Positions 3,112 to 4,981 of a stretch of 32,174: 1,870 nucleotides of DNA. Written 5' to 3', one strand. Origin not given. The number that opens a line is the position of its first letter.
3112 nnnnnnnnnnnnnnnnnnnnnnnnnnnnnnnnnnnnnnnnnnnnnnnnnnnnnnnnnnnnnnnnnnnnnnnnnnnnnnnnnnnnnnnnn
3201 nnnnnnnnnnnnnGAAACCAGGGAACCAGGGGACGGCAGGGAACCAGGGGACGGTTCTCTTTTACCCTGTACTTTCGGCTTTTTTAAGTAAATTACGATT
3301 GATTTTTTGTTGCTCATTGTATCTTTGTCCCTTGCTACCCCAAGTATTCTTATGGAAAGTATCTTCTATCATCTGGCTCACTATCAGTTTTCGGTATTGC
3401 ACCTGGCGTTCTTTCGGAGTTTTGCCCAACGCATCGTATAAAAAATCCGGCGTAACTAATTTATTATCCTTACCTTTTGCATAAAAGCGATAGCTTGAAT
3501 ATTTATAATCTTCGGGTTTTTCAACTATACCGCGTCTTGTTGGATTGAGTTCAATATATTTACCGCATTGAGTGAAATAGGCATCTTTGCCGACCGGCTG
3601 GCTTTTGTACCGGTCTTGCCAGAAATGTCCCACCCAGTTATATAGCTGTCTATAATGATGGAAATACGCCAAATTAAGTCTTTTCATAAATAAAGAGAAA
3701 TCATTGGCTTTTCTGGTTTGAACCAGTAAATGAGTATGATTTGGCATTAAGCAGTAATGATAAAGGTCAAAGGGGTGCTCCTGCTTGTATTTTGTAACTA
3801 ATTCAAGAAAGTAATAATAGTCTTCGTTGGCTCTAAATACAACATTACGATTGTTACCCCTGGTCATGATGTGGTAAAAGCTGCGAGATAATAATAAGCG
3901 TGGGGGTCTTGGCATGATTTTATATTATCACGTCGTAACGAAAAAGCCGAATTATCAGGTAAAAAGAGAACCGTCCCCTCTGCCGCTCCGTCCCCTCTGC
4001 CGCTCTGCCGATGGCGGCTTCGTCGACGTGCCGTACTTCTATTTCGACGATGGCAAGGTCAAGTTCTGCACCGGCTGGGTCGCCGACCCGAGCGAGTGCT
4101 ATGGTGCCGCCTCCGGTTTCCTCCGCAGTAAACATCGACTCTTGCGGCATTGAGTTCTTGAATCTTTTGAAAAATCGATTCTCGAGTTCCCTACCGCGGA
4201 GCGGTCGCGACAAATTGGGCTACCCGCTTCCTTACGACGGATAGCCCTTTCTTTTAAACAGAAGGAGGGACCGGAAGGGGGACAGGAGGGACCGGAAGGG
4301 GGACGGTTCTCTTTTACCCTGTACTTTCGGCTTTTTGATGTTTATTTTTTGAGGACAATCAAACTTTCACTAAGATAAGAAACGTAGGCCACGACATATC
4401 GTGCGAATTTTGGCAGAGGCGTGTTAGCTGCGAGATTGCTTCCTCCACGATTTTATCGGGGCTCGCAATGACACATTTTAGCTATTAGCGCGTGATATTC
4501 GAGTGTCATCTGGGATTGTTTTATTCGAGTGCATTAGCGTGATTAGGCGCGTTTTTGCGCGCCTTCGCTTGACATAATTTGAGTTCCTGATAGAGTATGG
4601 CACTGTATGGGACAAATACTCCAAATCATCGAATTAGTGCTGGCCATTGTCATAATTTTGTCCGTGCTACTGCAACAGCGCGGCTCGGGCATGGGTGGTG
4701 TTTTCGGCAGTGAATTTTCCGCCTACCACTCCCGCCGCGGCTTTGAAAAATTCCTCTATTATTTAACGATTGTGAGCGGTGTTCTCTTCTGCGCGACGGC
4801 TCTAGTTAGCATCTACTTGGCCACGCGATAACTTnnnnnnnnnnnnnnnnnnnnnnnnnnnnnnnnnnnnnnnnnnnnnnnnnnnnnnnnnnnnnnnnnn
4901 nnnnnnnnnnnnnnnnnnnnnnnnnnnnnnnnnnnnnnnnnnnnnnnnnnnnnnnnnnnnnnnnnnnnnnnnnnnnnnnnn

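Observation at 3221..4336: RAYT-type Y1 transposase enclosed by inverted 38-nt repeats whose outer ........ ends carry locus-specific tandem duplications (REPtron-like system)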

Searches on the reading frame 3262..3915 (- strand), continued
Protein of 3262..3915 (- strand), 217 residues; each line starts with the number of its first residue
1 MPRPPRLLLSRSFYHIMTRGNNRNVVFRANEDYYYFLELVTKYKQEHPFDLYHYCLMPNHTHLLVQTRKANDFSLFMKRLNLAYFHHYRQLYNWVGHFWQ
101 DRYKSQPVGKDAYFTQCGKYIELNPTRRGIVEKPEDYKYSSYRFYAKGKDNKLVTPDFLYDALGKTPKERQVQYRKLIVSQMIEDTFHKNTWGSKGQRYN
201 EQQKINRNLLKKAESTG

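Call 73: get_annotated_region(hit=H1, flank=600)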
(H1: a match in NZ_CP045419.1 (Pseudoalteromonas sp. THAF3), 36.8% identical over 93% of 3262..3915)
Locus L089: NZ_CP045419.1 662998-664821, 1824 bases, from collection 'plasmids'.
description: Pseudoalteromonas sp. THAF3 plasmid pTHAF3_a, complete sequence
organism: Pseudoalteromonas sp. THAF3 (NCBI taxid 2587843)
taxonomy: Bacteria; Pseudomonadota; Gammaproteobacteria; Alteromonadales; Pseudoalteromonadaceae; Pseudoalteromonas; Pseudoalteromonas sp. THAF3
host: -; source: pure culture,Surface of a polyethylene microplastic particle present in tank 6 of a marine aquarium ...; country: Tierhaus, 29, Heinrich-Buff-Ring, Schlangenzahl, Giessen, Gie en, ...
typing (MOB-suite, as given by PLSDB): non-mobilizable
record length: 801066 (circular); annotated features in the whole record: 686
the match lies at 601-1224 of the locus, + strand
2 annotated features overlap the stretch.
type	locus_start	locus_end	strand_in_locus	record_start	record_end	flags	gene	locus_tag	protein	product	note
CDS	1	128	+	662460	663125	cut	-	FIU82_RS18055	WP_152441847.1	hypothetical protein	-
CDS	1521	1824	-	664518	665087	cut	-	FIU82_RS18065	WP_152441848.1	NAD(P)H-dependent oxidoreductase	-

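Call 74: get_annotated_region(hit=H5, flank=600)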
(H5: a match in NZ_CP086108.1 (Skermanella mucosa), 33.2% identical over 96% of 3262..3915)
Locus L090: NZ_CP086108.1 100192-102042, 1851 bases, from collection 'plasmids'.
description: Skermanella mucosa strain KEMB 2255-438 plasmid pSM-2, complete sequence
organism: Skermanella mucosa (NCBI taxid 1789672)
taxonomy: Bacteria; Pseudomonadota; Alphaproteobacteria; Rhodospirillales; Azospirillaceae; Skermanella; Skermanella mucosa
host: -; source: single cell,crude oil contaminated deserts; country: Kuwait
typing (MOB-suite, as given by PLSDB): non-mobilizable
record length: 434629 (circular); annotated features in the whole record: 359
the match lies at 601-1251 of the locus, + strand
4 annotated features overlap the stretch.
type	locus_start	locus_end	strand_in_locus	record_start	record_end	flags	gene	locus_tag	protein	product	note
CDS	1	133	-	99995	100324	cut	-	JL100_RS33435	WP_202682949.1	type II toxin-antitoxin system PemK/MazF family toxin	-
CDS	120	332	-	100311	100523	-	-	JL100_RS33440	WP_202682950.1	antitoxin MazE-like protein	-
CDS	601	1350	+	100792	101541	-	-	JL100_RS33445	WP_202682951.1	transposase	GO:0006313 - DNA transposition [Evidence IEA]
CDS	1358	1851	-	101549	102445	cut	-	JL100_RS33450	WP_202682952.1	sulfotransferase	-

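Call 77: get_annotated_region(hit=H13, flank=500)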
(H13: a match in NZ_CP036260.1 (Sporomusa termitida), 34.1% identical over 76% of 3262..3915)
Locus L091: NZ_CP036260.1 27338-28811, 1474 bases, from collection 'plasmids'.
description: Sporomusa termitida strain DSM 4440 plasmid pSPTER, complete sequence
organism: Sporomusa termitida (NCBI taxid 2377)
taxonomy: Bacteria; Bacillota; Negativicutes; Selenomonadales; Sporomusaceae; Sporomusa; Sporomusa termitida
host: -; source: whole organism,intestinal contents of termite Nasutitermes nigriceps; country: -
typing (MOB-suite, as given by PLSDB): non-mobilizable
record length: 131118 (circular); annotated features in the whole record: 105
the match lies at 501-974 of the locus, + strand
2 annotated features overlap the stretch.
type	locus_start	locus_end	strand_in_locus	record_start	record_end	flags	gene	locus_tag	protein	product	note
CDS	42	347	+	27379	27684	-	-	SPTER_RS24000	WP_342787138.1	DUF3892 domain-containing protein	-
CDS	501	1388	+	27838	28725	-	-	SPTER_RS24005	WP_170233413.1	transposase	GO:0006313 - DNA transposition [Evidence IEA]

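Call 78: get_annotated_region(hit=H14, flank=500)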
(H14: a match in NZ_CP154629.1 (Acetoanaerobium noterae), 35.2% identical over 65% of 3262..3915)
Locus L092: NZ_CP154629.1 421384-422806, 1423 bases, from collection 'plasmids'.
description: Acetoanaerobium noterae strain DSL2 plasmid pTPELB2, complete sequence
organism: Acetoanaerobium noterae (NCBI taxid 745369)
taxonomy: Bacteria; Bacillota; Clostridia; Peptostreptococcales; Filifactoraceae; Acetoanaerobium; Acetoanaerobium noterae
host: -; source: cell culture,Sludge of a digestion tower of a wastewater treatment plant; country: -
typing (MOB-suite, as given by PLSDB): non-mobilizable
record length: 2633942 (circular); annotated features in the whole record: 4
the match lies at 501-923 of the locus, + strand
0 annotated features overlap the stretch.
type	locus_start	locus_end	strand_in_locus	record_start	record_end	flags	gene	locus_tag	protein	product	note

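Call 79: get_annotated_region(hit=H12, flank=500)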
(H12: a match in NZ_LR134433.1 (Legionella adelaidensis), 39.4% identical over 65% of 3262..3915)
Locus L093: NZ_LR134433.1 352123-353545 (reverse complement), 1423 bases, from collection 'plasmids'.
description: Legionella adelaidensis strain NCTC12735 plasmid 24, complete sequence
organism: Legionella adelaidensis (NCBI taxid 45056)
taxonomy: Bacteria; Pseudomonadota; Gammaproteobacteria; Legionellales; Legionellaceae; Legionella; Legionella adelaidensis
host: -; source: environmental,Cooling tower water; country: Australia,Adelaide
typing (MOB-suite, as given by PLSDB): mobilizable; relaxase MOBH
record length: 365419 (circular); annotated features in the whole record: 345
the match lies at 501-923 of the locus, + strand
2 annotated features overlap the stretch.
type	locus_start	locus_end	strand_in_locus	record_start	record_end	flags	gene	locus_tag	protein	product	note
CDS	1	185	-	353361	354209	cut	-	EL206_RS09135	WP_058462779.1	hypothetical protein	-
CDS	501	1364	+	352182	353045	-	-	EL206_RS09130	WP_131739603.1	transposase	GO:0006313 - DNA transposition [Evidence IEA]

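Call 80: get_annotated_region(hit=H7, flank=500)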
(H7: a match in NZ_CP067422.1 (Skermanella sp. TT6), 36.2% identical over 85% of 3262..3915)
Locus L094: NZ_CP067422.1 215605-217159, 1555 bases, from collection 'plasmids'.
description: Skermanella sp. TT6 plasmid pTT6-2, complete sequence
organism: Skermanella sp. TT6 (NCBI taxid 2775420)
taxonomy: Bacteria; Pseudomonadota; Alphaproteobacteria; Rhodospirillales; Azospirillaceae; Skermanella; Skermanella sp. TT6
host: -; source: Homo sapiens,single cell,skin; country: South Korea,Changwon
typing (MOB-suite, as given by PLSDB): non-mobilizable
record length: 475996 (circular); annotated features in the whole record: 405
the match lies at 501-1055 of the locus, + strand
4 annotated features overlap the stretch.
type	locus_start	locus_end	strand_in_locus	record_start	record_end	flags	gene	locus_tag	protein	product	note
CDS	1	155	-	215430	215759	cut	-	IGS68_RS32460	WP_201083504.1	type II toxin-antitoxin system PemK/MazF family toxin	-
CDS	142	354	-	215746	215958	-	-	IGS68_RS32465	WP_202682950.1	antitoxin MazE-like protein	-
CDS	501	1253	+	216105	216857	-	-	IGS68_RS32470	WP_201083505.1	transposase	GO:0006313 - DNA transposition [Evidence IEA]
CDS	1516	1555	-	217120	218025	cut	-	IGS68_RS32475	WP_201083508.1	sulfotransferase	-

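Call 81: get_annotated_region(hit=H25, flank=500)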
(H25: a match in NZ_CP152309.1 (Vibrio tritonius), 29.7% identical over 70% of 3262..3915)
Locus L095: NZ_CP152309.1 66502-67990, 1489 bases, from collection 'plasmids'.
description: Vibrio tritonius strain JCM 16457 isolate MA35 plasmid pMA35, complete sequence
organism: Vibrio tritonius (NCBI taxid 1435069)
taxonomy: Bacteria; Pseudomonadota; Gammaproteobacteria; Vibrionales; Vibrionaceae; Vibrio; Vibrio tritonius
host: -; source: -; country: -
typing (MOB-suite, as given by PLSDB): non-mobilizable
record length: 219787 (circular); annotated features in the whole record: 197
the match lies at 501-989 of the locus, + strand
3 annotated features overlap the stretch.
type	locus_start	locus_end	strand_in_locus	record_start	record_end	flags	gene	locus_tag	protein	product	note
CDS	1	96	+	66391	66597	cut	-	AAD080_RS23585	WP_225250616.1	hypothetical protein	-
CDS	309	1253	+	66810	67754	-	-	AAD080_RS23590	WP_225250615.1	transposase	GO:0006313 - DNA transposition [Evidence IEA]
CDS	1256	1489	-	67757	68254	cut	-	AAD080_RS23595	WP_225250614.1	GGDEF domain-containing protein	-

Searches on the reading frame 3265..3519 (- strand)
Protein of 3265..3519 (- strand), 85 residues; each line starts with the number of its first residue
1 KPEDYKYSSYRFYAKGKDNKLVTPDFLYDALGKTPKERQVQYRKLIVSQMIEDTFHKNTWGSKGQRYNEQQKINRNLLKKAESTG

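Call 60: search_protein_families(library=pfam, proteins=[window:3265-3519:-], max_evalue=10)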
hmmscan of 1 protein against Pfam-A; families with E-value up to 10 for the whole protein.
seq(85 aa): 0 families

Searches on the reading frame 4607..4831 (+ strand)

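Call 6: search_protein_families(library=pfam, proteins=[window:4607-4831:+], max_evalue=0.01)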
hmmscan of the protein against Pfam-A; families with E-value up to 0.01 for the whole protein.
window:4607-4831:+ (74 aa): 1 family
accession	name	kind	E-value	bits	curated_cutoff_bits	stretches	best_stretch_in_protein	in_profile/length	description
PF03840.19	SecG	-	5.3e-14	52.5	29.2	1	4-70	1-69/70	Preprotein translocase SecG subunit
